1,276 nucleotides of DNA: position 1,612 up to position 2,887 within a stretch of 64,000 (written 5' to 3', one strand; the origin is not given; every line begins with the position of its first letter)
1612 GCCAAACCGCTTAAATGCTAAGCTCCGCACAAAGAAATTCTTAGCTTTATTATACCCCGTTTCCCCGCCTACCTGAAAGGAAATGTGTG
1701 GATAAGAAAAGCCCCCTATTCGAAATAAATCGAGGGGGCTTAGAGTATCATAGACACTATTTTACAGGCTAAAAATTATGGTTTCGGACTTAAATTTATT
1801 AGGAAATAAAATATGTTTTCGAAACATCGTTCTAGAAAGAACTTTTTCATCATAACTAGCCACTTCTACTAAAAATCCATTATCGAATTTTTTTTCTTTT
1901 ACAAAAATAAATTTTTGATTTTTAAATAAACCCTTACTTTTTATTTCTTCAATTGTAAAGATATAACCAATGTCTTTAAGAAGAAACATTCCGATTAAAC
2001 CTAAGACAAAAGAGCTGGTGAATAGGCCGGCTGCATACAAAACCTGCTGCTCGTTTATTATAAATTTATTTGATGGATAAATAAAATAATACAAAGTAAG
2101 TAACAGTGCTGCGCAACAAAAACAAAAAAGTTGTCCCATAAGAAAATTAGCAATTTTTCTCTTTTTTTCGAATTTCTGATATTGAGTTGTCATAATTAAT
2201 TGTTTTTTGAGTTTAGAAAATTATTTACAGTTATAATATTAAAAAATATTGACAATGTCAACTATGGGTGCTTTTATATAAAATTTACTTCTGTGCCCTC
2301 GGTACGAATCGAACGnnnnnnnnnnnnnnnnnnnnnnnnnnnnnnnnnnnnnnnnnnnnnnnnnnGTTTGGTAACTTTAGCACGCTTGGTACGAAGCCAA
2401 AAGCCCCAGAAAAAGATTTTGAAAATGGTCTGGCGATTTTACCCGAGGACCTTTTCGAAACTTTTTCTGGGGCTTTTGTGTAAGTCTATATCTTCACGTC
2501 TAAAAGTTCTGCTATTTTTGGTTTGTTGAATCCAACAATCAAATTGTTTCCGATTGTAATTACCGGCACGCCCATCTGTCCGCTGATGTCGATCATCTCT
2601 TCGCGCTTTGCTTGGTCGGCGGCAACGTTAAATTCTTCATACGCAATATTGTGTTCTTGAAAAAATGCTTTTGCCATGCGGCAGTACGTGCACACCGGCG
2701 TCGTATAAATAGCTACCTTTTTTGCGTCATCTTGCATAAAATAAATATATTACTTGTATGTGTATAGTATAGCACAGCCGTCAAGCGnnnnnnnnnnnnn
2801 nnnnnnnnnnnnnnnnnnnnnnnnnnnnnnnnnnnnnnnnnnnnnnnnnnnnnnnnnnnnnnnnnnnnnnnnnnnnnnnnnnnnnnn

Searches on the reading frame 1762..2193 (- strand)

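Call 3: search_protein_families(library=pfam, proteins=[window:1762-2193:-], max_evalue=1)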
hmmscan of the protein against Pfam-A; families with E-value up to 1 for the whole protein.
window:1762-2193:- (143 aa): 2 families
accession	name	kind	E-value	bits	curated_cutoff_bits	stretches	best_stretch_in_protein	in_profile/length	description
PF06024.17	Orf78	-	0.031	15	29.4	1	6-38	53-85/101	Orf78 (ac78)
PF14093.11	DUF4271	-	0.041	14.2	29.7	1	5-90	35-123/206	Domain of unknown function (DUF4271)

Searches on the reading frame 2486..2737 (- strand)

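Call 3: search_protein_families(library=pfam, proteins=[window:2486-2737:-], max_evalue=1)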
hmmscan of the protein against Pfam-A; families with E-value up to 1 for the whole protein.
window:2486-2737:- (83 aa): 6 families
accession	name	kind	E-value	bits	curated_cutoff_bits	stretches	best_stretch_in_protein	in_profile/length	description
PF00462.30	Glutaredoxin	-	5.6e-19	68.5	22.9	1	8-67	1-60/60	Glutaredoxin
PF13417.12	GST_N_3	-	7.7e-06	26.6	22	1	11-67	2-57/75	Glutathione S-transferase, N-terminal domain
PF13192.12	Thioredoxin_3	-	0.0036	17.7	24.8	1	7-73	2-69/76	Thioredoxin domain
PF13409.12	GST_N_2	-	0.0043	18.1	25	1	16-66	2-55/70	Glutathione S-transferase, N-terminal domain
PF03960.21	ArsC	-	0.023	15.5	24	1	11-77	1-78/79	ArsC family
PF05768.20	Glrx-like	-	0.081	13.7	26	1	7-57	1-55/77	Glutaredoxin-like domain (DUF836)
